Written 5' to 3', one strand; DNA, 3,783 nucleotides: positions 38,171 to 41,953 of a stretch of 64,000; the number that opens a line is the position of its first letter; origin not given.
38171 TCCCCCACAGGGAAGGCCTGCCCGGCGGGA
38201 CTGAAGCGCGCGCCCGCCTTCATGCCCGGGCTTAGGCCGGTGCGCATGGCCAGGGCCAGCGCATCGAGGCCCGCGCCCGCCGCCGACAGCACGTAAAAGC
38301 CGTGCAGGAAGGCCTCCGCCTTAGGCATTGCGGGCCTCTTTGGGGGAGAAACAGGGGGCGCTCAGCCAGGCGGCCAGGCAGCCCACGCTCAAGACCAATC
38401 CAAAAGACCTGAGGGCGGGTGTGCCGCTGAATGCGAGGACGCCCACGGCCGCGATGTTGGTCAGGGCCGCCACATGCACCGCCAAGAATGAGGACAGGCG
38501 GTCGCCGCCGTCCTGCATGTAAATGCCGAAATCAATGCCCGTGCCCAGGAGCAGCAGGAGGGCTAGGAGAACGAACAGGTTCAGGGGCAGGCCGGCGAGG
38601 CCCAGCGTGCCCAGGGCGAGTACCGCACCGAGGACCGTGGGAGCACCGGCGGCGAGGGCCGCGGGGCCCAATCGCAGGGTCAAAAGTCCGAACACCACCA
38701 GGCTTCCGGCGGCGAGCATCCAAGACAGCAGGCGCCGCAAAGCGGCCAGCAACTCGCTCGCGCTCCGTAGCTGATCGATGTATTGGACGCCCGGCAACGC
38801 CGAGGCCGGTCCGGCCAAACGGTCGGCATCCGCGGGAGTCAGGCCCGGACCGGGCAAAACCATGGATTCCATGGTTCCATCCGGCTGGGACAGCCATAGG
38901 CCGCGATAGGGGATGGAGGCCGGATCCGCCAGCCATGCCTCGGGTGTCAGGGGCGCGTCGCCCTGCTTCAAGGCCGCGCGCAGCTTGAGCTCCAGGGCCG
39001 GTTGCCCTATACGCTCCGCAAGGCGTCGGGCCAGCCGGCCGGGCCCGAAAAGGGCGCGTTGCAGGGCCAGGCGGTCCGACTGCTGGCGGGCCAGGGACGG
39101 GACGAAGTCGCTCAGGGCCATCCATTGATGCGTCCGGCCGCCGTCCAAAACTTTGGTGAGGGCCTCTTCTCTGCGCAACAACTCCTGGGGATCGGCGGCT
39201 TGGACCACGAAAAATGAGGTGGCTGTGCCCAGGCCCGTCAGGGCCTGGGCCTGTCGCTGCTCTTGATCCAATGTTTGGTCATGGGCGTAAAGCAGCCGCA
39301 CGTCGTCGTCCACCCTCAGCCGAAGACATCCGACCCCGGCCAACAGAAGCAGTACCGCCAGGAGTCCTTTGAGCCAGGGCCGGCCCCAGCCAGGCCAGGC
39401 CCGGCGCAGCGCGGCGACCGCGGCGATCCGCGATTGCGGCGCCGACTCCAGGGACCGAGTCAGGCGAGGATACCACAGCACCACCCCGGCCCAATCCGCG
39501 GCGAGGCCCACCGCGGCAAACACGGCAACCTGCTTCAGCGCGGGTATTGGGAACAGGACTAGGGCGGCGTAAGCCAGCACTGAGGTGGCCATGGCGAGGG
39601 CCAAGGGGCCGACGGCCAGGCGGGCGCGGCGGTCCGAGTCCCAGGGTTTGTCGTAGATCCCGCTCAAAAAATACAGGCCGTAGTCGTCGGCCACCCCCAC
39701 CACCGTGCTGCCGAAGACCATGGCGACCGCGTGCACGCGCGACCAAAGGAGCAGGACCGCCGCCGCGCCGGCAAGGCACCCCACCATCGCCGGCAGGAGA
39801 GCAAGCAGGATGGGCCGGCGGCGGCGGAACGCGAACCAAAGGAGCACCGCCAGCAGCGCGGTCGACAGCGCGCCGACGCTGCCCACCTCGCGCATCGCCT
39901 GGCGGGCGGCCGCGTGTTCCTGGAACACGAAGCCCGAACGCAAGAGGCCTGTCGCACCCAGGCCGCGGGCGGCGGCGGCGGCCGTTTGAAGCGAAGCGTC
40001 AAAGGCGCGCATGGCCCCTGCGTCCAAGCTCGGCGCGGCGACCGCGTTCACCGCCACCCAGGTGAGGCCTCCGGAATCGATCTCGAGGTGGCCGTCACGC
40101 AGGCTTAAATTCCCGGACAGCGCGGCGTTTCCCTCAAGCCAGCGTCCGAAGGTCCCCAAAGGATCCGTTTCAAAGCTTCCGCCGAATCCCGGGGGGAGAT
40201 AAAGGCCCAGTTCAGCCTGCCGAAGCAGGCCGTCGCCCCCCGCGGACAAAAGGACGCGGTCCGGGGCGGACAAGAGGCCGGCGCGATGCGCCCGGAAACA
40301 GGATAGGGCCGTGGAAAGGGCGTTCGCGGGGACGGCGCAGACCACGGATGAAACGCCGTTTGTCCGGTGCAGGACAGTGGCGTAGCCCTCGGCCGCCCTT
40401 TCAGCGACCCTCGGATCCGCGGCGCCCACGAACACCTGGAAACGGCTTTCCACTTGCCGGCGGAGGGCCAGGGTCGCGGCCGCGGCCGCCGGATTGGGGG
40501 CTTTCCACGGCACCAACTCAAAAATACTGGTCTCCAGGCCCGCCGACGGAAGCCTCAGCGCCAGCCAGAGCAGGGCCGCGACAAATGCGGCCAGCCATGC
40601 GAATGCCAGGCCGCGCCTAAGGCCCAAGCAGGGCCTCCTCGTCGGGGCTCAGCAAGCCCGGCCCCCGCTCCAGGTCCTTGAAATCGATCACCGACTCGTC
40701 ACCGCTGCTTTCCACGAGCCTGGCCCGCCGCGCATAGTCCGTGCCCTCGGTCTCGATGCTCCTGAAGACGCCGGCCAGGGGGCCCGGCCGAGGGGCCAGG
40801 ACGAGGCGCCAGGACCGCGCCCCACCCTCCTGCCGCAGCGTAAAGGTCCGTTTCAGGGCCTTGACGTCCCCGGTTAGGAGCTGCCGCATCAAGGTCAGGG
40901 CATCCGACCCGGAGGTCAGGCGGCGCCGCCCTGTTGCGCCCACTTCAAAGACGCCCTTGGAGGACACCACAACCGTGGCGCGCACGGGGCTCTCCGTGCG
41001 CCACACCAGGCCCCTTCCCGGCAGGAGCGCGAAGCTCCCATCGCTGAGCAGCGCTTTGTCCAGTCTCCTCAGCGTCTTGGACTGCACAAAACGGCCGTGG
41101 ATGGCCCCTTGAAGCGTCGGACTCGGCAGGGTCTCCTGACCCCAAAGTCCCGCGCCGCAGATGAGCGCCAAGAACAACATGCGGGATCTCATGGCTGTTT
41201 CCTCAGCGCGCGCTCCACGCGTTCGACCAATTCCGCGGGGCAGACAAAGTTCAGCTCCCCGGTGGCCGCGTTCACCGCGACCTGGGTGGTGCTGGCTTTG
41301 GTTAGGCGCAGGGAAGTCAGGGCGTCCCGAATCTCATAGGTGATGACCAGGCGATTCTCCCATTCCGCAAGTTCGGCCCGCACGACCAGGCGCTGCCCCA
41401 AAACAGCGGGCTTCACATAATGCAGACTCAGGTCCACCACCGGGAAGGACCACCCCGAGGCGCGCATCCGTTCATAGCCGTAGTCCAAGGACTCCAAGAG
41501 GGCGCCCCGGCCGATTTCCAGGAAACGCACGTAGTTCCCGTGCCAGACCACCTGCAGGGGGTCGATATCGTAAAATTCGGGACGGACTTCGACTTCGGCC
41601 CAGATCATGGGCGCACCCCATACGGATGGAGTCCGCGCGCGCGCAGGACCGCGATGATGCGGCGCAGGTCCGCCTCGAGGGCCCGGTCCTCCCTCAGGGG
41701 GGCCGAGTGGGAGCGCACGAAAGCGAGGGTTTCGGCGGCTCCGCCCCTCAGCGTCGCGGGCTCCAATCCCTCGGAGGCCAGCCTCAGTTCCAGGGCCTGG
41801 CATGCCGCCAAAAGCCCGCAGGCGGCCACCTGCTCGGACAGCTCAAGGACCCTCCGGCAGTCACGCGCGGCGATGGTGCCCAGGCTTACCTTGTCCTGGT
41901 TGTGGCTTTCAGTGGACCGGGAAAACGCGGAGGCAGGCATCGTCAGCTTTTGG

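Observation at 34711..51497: Aryl-polyene/flexirubin-type lipid pigment cluster carrying its own TAL-like MIO ammonia-lyase and a flavin-dependent halogenase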

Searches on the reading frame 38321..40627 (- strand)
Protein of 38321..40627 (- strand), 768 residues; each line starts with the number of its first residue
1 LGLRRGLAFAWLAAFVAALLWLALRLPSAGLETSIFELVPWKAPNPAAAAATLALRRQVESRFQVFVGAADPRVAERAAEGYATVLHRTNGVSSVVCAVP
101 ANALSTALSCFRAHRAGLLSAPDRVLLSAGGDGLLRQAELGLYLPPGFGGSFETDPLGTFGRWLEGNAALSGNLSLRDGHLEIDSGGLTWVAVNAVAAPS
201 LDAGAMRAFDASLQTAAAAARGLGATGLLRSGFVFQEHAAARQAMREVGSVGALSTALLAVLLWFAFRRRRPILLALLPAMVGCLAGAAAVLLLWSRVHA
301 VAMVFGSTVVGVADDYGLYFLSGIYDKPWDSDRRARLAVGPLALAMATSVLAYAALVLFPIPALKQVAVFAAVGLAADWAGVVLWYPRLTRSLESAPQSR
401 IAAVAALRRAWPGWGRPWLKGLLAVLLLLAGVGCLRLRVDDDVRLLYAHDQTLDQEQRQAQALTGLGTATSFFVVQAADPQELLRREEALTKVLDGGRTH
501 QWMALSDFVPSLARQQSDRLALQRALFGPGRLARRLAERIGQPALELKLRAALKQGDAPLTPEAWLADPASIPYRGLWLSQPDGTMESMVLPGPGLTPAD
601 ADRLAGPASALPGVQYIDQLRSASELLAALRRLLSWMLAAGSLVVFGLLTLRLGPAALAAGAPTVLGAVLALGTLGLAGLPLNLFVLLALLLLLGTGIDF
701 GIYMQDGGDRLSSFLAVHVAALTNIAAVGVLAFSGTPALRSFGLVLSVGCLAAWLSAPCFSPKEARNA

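Call 5: search_protein_families(library=pfam, proteins=[window:38321-40627:-], max_evalue=0.01)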
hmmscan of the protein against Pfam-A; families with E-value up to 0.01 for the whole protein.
window:38321-40627:- (768 aa): 0 families

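Call 8: search_protein_families(library=ncbifam, proteins=[window:38321-40627:-], max_evalue=0.001)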
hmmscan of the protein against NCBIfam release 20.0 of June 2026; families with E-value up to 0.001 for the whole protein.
window:38321-40627:- (768 aa): 3 families
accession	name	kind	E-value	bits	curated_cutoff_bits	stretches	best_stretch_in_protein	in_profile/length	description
TIGR03480.1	HpnN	hypoth_equivalog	4.1e-13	48.2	751.85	2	637-762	719-853/862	hopanoid biosynthesis associated RND transporter like protein HpnN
TIGR00921.1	2A067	subfamily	7.9e-12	44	351.9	2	245-395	191-348/733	hydrophobe/amphiphile efflux-3 (HAE3) family transporter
NF052374.1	HopndTporHpnN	equivalog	2.1e-06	26.1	1100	1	617-762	701-851/858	hopanoid transporter HpnN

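Call 62: search_protein_families(library=pfam, proteins=[window:38321-40627:-], max_evalue=5)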
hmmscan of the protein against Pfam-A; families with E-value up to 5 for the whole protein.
window:38321-40627:- (768 aa): 1 family
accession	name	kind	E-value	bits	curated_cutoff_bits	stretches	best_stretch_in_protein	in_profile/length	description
PF12349.14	Sterol-sensing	-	0.08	13.3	22.3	1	345-386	88-129/153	Sterol-sensing domain of SREBP cleavage-activation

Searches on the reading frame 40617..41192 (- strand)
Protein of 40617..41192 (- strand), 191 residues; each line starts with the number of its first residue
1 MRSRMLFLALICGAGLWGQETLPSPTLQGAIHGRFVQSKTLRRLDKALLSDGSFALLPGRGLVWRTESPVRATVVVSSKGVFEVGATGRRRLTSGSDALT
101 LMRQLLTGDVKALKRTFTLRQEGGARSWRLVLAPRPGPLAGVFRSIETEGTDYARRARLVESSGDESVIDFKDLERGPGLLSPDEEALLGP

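Call 5: search_protein_families(library=pfam, proteins=[window:40617-41192:-], max_evalue=0.01)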
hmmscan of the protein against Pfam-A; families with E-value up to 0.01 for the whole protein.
window:40617-41192:- (191 aa): 2 families
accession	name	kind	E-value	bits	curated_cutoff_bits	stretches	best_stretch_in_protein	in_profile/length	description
PF19574.5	LolA_3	-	5e-05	23.1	23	1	29-154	20-151/192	Outer membrane lipoprotein carrier protein LolA-like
PF03548.22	LolA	-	0.00015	22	23.6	1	30-176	5-153/165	Outer membrane lipoprotein carrier protein LolA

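Call 31: search_protein_families(library=ncbifam, proteins=[window:40617-41192:-], max_evalue=0.01)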
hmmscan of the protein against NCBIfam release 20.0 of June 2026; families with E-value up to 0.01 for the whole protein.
window:40617-41192:- (191 aa): 2 families
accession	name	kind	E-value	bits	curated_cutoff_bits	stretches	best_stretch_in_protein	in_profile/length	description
NF053544.1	LolA2_flexi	equivalog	3e-07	30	125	1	31-173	45-194/208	flexirubin biosynthesis/transport protein LolA2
TIGR00547.2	lolA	equivalog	0.00013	21.5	112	1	31-179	34-183/202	outer membrane lipoprotein periplasmic chaperone LolA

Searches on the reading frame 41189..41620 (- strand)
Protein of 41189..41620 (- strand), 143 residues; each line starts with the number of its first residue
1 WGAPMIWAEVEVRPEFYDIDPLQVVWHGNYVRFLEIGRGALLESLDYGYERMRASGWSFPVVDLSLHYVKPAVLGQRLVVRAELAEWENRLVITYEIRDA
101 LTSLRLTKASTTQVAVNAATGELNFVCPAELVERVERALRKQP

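Call 31: search_protein_families(library=ncbifam, proteins=[window:41189-41620:-], max_evalue=0.01)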
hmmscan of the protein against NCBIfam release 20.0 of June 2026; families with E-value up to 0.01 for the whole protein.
window:41189-41620:- (143 aa): 4 families
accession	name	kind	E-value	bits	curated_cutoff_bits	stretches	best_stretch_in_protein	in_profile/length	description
TIGR00051.1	TIGR00051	subfamily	1.2e-19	70.8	68.7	1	12-117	2-107/117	YbgC/FadM family acyl-CoA thioesterase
NF047424.1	MenI_Staph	exception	9.9e-13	48.2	225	1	5-119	1-115/148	1,4-dihydroxy-2-naphthoyl-CoA hydrolase MenI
TIGR02799.1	thio_ybgC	equivalog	3.8e-11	43.3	141.35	1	12-119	5-112/126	tol-pal system-associated acyl-CoA thioesterase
NF008065.0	PRK10800.1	equivalog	1.2e-07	31.9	185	1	12-117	10-115/134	tol-pal system-associated acyl-CoA thioesterase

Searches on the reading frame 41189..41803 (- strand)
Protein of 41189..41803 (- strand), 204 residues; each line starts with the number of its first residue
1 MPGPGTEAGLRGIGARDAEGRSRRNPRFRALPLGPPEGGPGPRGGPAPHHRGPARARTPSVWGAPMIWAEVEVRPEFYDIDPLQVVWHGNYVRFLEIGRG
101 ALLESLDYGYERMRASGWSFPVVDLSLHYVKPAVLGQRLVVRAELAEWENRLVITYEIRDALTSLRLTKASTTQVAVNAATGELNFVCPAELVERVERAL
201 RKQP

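Call 5: search_protein_families(library=pfam, proteins=[window:41189-41803:-], max_evalue=0.01)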
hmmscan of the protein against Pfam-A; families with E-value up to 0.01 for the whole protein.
window:41189-41803:- (204 aa): 2 families
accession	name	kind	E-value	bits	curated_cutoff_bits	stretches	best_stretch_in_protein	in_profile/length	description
PF03061.28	4HBT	-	2.1e-08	34.8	20.6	1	84-160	2-72/79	Thioesterase superfamily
PF13279.12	4HBT_2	-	2.3e-08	35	25.5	1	77-181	3-108/122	Thioesterase-like superfamily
